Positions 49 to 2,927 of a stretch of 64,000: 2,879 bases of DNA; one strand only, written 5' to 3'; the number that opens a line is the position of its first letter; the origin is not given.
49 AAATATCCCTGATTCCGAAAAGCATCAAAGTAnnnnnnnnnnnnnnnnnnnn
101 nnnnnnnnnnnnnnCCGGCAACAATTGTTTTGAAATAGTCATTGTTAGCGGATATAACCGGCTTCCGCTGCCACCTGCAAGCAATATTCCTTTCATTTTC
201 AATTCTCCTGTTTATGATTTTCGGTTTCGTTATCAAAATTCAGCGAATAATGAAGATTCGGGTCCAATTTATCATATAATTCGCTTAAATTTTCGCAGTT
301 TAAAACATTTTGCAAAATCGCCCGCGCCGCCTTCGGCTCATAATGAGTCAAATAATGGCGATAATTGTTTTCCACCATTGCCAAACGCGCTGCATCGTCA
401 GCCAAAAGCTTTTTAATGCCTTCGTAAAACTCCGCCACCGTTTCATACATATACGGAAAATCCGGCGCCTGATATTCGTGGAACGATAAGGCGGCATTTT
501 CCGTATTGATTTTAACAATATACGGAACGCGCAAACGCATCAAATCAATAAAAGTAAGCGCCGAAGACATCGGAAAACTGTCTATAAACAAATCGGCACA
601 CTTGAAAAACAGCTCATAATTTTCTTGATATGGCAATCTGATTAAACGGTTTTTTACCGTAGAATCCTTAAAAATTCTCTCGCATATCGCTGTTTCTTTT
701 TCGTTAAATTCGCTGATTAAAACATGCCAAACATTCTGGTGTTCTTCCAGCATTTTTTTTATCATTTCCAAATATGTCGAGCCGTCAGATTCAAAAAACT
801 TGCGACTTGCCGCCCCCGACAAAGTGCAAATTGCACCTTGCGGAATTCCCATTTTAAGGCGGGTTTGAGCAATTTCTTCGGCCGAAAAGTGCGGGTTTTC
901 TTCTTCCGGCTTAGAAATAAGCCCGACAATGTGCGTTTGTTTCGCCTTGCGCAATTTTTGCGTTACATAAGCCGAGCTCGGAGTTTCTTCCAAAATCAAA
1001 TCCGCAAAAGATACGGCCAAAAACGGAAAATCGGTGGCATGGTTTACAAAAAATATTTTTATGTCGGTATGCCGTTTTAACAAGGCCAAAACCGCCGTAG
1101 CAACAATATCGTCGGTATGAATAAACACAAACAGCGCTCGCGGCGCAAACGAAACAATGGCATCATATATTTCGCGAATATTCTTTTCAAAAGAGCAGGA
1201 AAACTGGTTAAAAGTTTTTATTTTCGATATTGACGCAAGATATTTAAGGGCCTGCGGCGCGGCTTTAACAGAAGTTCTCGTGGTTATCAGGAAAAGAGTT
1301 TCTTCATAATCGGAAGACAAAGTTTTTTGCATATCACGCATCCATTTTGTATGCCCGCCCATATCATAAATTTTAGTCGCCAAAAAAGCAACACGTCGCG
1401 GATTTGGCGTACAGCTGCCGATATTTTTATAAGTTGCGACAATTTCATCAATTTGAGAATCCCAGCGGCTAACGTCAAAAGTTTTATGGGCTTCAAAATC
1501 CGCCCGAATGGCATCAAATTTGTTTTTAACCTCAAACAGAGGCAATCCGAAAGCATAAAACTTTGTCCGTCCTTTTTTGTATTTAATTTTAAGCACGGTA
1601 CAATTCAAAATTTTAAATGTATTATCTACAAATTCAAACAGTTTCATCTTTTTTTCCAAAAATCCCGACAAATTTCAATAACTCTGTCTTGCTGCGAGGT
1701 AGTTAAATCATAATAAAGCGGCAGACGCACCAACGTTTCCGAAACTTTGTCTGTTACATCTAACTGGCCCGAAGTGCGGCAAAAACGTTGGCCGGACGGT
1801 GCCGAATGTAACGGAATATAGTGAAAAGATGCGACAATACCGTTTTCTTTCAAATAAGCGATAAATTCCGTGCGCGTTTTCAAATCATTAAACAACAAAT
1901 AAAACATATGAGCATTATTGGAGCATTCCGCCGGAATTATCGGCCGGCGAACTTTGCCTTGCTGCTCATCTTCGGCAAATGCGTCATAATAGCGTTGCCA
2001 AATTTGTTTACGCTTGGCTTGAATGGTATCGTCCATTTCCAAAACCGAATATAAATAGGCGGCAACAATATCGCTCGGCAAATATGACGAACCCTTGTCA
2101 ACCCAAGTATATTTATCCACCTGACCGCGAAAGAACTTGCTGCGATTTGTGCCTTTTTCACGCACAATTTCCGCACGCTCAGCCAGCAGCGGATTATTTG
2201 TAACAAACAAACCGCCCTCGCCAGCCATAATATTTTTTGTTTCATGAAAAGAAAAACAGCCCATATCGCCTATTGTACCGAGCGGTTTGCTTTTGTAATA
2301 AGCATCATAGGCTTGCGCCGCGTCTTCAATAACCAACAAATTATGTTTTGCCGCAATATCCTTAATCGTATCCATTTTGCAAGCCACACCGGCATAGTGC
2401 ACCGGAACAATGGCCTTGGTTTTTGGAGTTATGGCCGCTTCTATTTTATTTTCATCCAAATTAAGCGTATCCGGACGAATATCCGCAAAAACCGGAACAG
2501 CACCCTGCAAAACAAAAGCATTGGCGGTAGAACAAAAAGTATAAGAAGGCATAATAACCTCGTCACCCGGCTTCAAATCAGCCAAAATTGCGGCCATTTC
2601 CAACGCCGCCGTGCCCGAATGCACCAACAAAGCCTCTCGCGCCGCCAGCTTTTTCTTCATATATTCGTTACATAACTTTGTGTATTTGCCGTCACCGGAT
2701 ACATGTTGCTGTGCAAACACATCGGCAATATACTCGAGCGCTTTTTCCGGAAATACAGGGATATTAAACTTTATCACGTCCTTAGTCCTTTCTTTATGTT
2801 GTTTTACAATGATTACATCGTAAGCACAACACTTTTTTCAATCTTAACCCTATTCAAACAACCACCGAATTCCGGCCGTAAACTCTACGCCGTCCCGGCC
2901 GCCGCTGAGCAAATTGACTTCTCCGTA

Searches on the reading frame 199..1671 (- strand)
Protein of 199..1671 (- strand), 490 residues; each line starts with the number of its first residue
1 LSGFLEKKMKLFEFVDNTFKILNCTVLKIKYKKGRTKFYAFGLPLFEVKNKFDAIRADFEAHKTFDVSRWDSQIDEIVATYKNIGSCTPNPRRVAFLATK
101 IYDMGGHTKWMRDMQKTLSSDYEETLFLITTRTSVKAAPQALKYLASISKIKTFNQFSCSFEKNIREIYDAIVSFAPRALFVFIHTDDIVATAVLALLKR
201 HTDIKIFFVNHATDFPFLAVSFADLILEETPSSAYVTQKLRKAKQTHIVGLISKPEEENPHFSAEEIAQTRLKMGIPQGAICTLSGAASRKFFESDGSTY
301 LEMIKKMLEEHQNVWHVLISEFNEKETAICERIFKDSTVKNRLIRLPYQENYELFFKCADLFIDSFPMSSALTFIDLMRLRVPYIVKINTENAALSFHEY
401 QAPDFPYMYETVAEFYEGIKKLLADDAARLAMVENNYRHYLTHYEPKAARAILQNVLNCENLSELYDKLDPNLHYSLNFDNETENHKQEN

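Call 9: search_protein_families(library=pfam, proteins=[window:199-1671:-], max_evalue=0.001)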
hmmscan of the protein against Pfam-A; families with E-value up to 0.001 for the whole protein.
window:199-1671:- (490 aa): 0 families

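Call 75: search_protein_families(library=pfam, proteins=[window:199-1671:-], max_evalue=1)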
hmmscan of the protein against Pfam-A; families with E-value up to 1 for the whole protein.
window:199-1671:- (490 aa): 4 families
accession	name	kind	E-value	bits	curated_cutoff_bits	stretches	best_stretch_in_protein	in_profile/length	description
PF15162.11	SCRE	-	0.048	13.7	27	1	283-335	43-101/162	Protein SPO16 homolog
PF11856.13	DUF3376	-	0.14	11.8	25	1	377-458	125-211/514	Protein of unknown function (DUF3376)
PF25118.1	EFL1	-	0.17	13.1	30.9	0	146-178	48-79/89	Elongation factor-like GTPase 1-like domain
PF03228.19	Adeno_VII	-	0.25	12.3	21.2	1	56-156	41-138/142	Adenoviral core protein VII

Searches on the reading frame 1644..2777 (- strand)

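Call 9: search_protein_families(library=pfam, proteins=[window:1644-2777:-], max_evalue=0.001)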
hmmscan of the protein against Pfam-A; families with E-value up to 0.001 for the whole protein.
window:1644-2777:- (377 aa): 6 families
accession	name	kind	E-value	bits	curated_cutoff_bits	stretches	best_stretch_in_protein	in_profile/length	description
PF01041.23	DegT_DnrJ_EryC1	-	4.9e-92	309.4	19.8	1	12-369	6-358/360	DegT/DnrJ/EryC1/StrS aminotransferase family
PF00155.27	Aminotran_1_2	-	4.6e-11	43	19.7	1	31-154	46-187/361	Aminotransferase class I and II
PF01212.27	Beta_elim_lyase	-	4.3e-09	36.6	27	1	26-209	27-227/288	Beta-eliminating lyase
PF01053.26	Cys_Met_Meta_PP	-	2.3e-06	26.9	27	1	45-154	66-175/381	Cys/Met metabolism PLP-dependent enzyme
PF01276.26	OKR_DC_1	-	5.3e-05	22.6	27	1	35-146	70-197/417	Orn/Lys/Arg decarboxylase, major domain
PF00266.25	Aminotran_5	-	0.00028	20.4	21.5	1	47-157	62-180/371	Aminotransferase class-V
